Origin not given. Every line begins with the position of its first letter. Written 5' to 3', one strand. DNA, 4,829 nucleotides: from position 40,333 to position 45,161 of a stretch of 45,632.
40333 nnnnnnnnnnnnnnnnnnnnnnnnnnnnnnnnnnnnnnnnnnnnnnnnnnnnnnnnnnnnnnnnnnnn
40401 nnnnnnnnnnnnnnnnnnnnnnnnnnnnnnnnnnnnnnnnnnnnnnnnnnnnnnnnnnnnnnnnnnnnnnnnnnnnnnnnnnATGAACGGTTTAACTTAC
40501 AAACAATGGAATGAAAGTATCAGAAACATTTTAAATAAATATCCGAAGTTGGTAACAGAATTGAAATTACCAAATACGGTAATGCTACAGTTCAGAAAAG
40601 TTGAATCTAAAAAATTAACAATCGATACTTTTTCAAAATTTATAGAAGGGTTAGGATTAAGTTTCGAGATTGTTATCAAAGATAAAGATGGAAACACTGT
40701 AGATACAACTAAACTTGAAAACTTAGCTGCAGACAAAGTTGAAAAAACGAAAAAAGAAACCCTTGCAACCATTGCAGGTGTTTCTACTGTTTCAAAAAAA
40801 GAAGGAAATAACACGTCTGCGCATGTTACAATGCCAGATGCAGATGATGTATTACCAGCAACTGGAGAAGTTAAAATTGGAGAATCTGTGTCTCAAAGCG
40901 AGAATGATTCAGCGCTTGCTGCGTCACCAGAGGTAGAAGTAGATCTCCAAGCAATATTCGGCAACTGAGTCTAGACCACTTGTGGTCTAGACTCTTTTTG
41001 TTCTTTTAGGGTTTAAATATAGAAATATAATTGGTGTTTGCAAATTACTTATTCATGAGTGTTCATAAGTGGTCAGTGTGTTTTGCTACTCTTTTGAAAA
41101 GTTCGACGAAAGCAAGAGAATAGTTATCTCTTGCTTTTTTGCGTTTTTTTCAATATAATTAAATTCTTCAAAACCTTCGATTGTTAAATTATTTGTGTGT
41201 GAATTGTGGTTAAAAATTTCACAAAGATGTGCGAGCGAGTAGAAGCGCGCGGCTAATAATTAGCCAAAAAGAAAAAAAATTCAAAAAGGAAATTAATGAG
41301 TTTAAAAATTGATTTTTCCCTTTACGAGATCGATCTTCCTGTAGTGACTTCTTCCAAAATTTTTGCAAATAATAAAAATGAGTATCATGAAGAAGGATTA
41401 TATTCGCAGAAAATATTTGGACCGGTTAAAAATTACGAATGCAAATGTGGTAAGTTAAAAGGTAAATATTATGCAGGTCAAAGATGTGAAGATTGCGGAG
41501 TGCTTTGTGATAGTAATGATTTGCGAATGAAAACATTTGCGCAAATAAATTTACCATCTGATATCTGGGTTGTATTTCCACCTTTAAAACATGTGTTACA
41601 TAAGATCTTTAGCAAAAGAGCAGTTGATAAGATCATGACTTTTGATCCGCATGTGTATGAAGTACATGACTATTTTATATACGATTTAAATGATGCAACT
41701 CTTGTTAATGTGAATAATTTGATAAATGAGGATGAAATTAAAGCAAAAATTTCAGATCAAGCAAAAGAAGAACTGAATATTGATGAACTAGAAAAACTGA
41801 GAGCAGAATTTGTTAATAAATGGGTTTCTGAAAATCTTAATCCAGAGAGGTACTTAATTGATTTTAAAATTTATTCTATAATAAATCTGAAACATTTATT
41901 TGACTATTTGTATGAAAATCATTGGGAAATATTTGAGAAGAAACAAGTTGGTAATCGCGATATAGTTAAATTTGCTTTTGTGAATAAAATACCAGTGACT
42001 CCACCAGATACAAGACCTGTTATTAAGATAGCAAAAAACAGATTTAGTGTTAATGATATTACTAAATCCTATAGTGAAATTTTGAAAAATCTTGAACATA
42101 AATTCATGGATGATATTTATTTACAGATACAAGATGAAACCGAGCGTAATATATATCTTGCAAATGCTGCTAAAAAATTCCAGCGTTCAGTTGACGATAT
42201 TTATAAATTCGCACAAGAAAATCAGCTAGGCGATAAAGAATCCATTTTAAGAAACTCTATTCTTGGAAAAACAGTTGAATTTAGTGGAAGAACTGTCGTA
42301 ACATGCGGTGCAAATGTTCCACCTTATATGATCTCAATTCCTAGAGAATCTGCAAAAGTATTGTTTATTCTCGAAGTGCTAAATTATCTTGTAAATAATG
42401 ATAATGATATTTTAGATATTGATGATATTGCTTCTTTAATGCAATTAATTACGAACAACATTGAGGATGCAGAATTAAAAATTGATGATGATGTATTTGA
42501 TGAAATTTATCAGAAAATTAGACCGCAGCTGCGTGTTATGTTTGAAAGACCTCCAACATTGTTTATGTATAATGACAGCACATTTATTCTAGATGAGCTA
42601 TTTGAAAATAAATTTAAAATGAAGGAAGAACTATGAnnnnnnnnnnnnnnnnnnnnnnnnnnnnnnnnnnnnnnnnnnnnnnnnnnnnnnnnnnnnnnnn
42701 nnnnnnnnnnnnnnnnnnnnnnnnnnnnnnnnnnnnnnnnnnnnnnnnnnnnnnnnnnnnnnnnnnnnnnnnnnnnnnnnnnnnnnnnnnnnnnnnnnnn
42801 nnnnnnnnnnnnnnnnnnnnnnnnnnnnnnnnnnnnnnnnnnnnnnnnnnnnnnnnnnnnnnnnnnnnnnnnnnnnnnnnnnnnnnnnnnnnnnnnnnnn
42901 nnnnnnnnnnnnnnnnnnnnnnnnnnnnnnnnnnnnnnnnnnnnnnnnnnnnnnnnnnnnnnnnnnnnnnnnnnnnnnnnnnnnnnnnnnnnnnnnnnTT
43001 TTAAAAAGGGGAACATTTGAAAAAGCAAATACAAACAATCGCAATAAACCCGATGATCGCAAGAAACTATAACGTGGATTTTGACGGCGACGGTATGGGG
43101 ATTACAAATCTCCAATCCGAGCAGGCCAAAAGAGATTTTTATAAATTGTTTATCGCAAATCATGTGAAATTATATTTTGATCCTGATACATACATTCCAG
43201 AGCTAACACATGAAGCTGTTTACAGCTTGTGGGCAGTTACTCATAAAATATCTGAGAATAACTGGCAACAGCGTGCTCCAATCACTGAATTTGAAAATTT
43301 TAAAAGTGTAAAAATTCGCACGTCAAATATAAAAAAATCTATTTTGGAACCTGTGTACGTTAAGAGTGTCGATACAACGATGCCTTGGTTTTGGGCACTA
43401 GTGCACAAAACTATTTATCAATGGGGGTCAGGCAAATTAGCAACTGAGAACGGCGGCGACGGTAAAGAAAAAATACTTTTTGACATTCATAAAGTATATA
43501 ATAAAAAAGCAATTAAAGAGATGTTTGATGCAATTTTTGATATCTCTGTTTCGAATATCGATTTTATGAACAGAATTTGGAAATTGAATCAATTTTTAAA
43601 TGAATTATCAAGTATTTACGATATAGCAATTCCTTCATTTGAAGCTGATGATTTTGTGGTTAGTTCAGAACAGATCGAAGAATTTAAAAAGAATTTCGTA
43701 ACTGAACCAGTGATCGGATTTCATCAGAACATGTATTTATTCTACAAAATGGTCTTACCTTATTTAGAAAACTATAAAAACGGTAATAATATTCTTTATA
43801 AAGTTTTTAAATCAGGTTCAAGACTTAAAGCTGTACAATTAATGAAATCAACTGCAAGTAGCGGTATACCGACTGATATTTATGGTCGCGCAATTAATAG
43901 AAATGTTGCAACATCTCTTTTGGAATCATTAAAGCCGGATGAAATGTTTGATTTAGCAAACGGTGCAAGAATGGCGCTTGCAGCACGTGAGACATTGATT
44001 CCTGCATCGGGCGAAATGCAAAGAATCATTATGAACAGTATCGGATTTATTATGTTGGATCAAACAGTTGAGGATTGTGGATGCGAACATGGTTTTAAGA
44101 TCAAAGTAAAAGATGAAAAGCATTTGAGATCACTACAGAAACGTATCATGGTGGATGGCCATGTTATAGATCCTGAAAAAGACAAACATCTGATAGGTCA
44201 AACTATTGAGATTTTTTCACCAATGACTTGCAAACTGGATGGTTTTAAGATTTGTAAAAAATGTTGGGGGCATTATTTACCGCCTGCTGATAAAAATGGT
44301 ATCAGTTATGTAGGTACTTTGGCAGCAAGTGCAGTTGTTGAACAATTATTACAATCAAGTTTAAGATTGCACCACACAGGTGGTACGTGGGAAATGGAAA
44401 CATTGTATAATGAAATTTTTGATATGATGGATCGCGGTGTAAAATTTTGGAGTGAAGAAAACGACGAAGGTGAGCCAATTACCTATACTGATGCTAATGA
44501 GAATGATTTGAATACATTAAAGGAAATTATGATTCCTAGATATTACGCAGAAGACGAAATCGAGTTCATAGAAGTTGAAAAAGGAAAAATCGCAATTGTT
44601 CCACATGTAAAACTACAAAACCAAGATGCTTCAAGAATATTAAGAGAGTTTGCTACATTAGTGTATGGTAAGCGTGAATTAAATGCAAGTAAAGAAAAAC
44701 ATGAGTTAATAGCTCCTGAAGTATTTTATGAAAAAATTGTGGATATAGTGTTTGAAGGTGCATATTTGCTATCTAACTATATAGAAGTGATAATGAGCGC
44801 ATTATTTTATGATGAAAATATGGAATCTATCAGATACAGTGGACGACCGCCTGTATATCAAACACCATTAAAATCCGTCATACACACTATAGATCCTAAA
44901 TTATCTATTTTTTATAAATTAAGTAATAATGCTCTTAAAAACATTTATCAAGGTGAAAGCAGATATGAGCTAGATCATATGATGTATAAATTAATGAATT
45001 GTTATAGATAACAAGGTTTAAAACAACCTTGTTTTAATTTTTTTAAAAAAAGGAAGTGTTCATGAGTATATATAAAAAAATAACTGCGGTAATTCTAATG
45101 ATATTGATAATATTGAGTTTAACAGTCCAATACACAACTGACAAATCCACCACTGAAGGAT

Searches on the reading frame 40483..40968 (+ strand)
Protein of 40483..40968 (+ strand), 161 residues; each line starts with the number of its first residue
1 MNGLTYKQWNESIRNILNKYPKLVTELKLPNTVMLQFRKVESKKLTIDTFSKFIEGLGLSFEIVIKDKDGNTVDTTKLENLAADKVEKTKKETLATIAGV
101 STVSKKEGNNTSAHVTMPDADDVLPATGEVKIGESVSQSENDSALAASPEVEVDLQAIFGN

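Call 10: search_protein_families(library=pfam, proteins=[window:40483-40968:+], max_evalue=0.01)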
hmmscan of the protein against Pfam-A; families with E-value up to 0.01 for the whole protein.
window:40483-40968:+ (161 aa): 0 families

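Call 11: search_protein_families(library=phrogs, proteins=[window:40483-40968:+], max_evalue=0.001)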
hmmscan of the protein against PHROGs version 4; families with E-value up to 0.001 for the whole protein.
window:40483-40968:+ (161 aa): 0 families

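Call 30: find_encoding_contigs(protein=window:40483-40968:+, flank=10000, max_places=10)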
Protein window:40483-40968:+ (161 aa): 2 contigs read that carry it; 2 places shown.
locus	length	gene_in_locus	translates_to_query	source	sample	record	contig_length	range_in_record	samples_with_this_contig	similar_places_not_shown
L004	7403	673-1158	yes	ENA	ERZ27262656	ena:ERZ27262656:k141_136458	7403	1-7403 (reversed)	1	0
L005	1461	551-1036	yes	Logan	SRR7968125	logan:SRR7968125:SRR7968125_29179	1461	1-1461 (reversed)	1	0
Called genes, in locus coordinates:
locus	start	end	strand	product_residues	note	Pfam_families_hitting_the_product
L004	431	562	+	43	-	-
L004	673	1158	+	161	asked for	-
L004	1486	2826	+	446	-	PF04997:RNA_pol_Rpb1_1, PF00623:RNA_pol_Rpb1_2 (weak)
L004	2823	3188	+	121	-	-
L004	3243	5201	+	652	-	-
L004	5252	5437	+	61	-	-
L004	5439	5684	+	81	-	-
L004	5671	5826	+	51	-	-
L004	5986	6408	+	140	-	PF01797:Y1_Tnp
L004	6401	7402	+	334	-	?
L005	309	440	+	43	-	-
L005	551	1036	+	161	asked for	-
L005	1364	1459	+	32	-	?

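Call 87: search_protein_families(library=pfam, proteins=[window:40483-40968:+], max_evalue=0.1)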
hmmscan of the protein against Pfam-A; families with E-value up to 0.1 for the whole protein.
window:40483-40968:+ (161 aa): 0 families

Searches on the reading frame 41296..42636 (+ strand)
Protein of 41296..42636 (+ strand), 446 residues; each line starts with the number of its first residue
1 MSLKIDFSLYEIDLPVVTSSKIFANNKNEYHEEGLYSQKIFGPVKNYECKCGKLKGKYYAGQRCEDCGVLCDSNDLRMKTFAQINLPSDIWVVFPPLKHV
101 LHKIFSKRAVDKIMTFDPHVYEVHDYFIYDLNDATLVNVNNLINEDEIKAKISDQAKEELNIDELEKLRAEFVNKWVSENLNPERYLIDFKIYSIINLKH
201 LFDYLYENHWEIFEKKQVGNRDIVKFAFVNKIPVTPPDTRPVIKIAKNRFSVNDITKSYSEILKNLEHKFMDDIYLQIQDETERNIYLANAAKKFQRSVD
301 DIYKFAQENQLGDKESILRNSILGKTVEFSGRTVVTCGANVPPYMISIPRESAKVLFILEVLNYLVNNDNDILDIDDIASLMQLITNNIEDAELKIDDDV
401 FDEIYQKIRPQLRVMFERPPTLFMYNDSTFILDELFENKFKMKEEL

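Call 10: search_protein_families(library=pfam, proteins=[window:41296-42636:+], max_evalue=0.01)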
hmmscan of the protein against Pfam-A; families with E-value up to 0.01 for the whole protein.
window:41296-42636:+ (446 aa): 2 families
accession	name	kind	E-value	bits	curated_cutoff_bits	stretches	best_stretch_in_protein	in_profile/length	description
PF04997.17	RNA_pol_Rpb1_1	-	2e-09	37.7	39.7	1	17-265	25-244/312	RNA polymerase Rpb1, domain 1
PF00623.25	RNA_pol_Rpb1_2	-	6.5e-06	26.9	25.3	1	324-422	1-109/166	RNA polymerase Rpb1, domain 2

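Call 11: search_protein_families(library=phrogs, proteins=[window:41296-42636:+], max_evalue=0.001)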
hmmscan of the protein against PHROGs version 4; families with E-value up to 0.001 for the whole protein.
window:41296-42636:+ (446 aa): 3 families
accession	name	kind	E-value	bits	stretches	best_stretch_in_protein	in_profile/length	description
phrog_25354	-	unknown function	8.6e-20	71.1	1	32-370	43-380/1216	-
phrog_2987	-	DNA, RNA and nucleotide metabolism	1.2e-13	51.6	1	15-425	21-386/478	RNA polymerase beta subunit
phrog_2986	-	DNA, RNA and nucleotide metabolism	7e-10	38.7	1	16-45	25-54/539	RNA polymerase beta subunit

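Call 29: find_encoding_contigs(protein=window:41296-42636:+, flank=10000, max_places=10)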
Protein window:41296-42636:+ (446 aa): 1 contig read that carries it; 1 place shown.
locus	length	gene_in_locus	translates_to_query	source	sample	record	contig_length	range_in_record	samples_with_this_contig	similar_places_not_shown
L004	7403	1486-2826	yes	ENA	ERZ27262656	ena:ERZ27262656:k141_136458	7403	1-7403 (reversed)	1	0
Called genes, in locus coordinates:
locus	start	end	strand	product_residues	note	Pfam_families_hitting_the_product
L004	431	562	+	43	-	-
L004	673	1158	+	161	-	-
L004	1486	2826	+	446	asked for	PF04997:RNA_pol_Rpb1_1, PF00623:RNA_pol_Rpb1_2 (weak)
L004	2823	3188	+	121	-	-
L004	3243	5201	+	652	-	-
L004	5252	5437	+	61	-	-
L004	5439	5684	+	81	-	-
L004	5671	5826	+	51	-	-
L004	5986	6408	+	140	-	PF01797:Y1_Tnp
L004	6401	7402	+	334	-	?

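Call 73: search_solved_structures(query=window:41296-42636:+, max_evalue=0.001)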
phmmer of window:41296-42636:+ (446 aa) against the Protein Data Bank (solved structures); distinct sequences matched with E-value up to 0.001: 87 (the best 60 are shown).
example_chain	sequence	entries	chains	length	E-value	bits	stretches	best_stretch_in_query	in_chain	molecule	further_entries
8syi_D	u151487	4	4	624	1.3e-23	87.2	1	32-387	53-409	DNA-directed RNA polymerase subunit gamma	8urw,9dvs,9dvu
8x6f_D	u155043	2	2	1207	2.3e-21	79.8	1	31-424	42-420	DNA-directed RNA polymerase subunit beta'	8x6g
8gzg_D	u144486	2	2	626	4.3e-21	78.9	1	32-366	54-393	DNA-directed RNA polymerase subunit gamma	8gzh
8i23_D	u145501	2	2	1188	1.1e-20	77.5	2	32-120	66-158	DNA-directed RNA polymerase subunit beta'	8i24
7xya_D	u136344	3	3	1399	1.8e-20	76.8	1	31-357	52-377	DNA-directed RNA polymerase subunit beta'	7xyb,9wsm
7f0r_D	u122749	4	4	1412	1.9e-20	76.7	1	31-357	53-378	DNA-directed RNA polymerase subunit beta'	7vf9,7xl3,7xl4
8h3v_E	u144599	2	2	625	2.7e-20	76.2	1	32-388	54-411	DNA-directed RNA polymerase subunit gamma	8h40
7l7b_D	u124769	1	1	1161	7.8e-20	74.7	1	31-368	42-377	DNA-directed RNA polymerase subunit beta'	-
2gho_D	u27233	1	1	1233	1.7e-19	73.6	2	31-173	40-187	DNA-directed RNA polymerase subunit beta',DNA-directed RNA polymerase subunit beta'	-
6wvj_D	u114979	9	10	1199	4.9e-19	72.1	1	31-367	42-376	DNA-directed RNA polymerase subunit beta'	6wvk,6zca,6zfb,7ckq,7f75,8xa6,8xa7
1hqm_D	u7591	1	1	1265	1.3e-18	70.7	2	31-94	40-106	DNA-directed RNA polymerase subunit beta'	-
6oy6_D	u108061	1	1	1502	1.4e-18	70.6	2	31-93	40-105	DNA-directed RNA polymerase subunit beta'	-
5tjg_D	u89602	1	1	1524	1.4e-18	70.6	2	31-94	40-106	DNA-directed RNA polymerase subunit beta'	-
1iw7_D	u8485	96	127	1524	1.4e-18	70.5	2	31-93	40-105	RNA polymerase beta subunit | DNA-directed RNA polymerase beta' chain | DNA-directed RNA polymerase subunit beta' chain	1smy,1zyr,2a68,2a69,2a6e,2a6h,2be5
8hsg_J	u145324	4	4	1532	1.5e-18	70.5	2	31-93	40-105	DNA-directed RNA polymerase subunit beta'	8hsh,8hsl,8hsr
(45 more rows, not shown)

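Call 87: search_protein_families(library=pfam, proteins=[L004:6401-7402:+, L004:5986-6408:+], max_evalue=0.1)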
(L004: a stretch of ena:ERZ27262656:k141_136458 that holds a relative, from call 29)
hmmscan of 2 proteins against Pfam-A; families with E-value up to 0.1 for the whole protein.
L004:6401-7402:+ (334 aa): 3 families
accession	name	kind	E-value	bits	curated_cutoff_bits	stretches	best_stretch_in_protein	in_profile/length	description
PF20078.4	DUF6473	-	0.024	14.3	27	1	240-287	141-188/274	Domain of unknown function (DUF6473)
PF11934.14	DUF3452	-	0.031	14.4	26.3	0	140-198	26-85/135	Domain of unknown function (DUF3452)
PF18127.6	NAMPT_N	-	0.1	13.4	25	0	17-50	8-41/98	Nicotinamide phosphoribosyltransferase, N-terminal domain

L004:5986-6408:+ (140 aa): 1 family
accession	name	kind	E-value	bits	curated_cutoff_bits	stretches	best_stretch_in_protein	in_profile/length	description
PF01797.21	Y1_Tnp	-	6.8e-38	129.9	23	1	20-137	2-121/121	Transposase IS200 like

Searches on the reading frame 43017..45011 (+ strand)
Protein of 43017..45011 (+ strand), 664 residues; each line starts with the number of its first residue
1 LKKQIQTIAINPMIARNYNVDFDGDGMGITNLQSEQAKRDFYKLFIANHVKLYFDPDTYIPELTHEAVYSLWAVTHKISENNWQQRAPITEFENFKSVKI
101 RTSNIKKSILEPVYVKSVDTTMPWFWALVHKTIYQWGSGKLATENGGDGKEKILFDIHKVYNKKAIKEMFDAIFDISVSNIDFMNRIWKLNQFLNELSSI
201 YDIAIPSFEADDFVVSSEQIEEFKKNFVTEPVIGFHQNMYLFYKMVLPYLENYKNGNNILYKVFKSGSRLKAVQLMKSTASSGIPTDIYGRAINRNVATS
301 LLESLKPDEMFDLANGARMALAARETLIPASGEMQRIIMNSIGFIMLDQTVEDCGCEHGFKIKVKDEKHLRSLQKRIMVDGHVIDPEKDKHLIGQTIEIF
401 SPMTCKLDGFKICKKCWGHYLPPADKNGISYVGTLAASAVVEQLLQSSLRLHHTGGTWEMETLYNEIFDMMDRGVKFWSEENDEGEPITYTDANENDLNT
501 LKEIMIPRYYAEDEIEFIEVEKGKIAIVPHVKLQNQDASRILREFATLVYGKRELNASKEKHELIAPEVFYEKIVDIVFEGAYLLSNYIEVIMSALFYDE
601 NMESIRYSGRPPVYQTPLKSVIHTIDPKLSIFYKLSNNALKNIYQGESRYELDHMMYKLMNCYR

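Call 10: search_protein_families(library=pfam, proteins=[window:43017-45011:+], max_evalue=0.01)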
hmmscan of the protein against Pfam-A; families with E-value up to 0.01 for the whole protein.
window:43017-45011:+ (664 aa): 2 families
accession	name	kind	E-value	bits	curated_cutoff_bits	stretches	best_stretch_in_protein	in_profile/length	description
PF00623.25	RNA_pol_Rpb1_2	-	2e-05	25.3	25.3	1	6-45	125-164/166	RNA polymerase Rpb1, domain 2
PF00276.25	Ribosomal_L23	-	0.00072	20.3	30.8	1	150-191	18-59/86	Ribosomal protein L23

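Call 11: search_protein_families(library=phrogs, proteins=[window:43017-45011:+], max_evalue=0.001)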
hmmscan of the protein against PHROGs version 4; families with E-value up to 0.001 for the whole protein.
window:43017-45011:+ (664 aa): 3 families
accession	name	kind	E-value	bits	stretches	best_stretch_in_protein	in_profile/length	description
phrog_3015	-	DNA, RNA and nucleotide metabolism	6e-20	72.2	1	257-454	176-375/653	RNA polymerase beta subunit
phrog_2962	-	DNA, RNA and nucleotide metabolism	3.6e-15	56.6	1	264-457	234-421/433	RNA polymerase beta subunit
phrog_25354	-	unknown function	1.8e-11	43.6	1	251-458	719-946/1216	-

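Call 27: find_encoding_contigs(protein=window:43017-45011:+, flank=10000, max_places=10)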
Protein window:43017-45011:+ (664 aa): no gene with exactly this product is on record in the collection.

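Call 74: search_solved_structures(query=window:43017-45011:+, max_evalue=0.001)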
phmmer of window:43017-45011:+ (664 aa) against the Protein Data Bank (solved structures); distinct sequences matched with E-value up to 0.001: 76 (the best 60 are shown).
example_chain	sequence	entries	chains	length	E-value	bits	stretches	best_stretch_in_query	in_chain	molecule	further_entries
7s00_D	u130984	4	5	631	1.2e-11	47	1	255-453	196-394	DNA-directed RNA polymerase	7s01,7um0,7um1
8i23_D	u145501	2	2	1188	2e-11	46.3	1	199-457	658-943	DNA-directed RNA polymerase subunit beta'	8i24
6wvj_D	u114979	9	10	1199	2.3e-09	39.4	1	258-457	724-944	DNA-directed RNA polymerase subunit beta'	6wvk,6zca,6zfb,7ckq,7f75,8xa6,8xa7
9n9p_D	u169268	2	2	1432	2.4e-09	39.4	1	7-457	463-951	DNA-directed RNA polymerase subunit beta'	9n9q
8x6f_D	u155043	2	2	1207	2.6e-09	39.2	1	257-457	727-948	DNA-directed RNA polymerase subunit beta'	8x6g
8dy7_D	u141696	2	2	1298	6.9e-09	37.9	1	257-457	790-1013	DNA-directed RNA polymerase subunit beta'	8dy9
7l7b_D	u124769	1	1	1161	2e-08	36.3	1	7-457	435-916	DNA-directed RNA polymerase subunit beta'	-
6wmr_D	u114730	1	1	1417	2.5e-08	36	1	258-494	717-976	DNA-directed RNA polymerase subunit beta'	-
6wmp_D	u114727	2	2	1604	3.7e-08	35.4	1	258-494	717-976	DNA-directed RNA polymerase subunit beta'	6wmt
8k60_D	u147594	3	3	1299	5.8e-08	34.8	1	255-457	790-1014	DNA-directed RNA polymerase subunit beta'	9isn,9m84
7vpd_D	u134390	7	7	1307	6e-08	34.8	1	255-457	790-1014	DNA-directed RNA polymerase subunit beta'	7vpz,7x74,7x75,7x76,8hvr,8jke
7xya_D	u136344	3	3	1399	3e-07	32.4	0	257-458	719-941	DNA-directed RNA polymerase subunit beta'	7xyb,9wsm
7f0r_D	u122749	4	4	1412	3.2e-07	32.4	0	257-458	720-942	DNA-directed RNA polymerase subunit beta'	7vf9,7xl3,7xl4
7ye1_D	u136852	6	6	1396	3.4e-07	32.3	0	257-460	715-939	DNA-directed RNA polymerase subunit beta'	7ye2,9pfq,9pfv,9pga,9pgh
6oy6_D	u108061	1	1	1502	7e-07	31.2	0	395-457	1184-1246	DNA-directed RNA polymerase subunit beta'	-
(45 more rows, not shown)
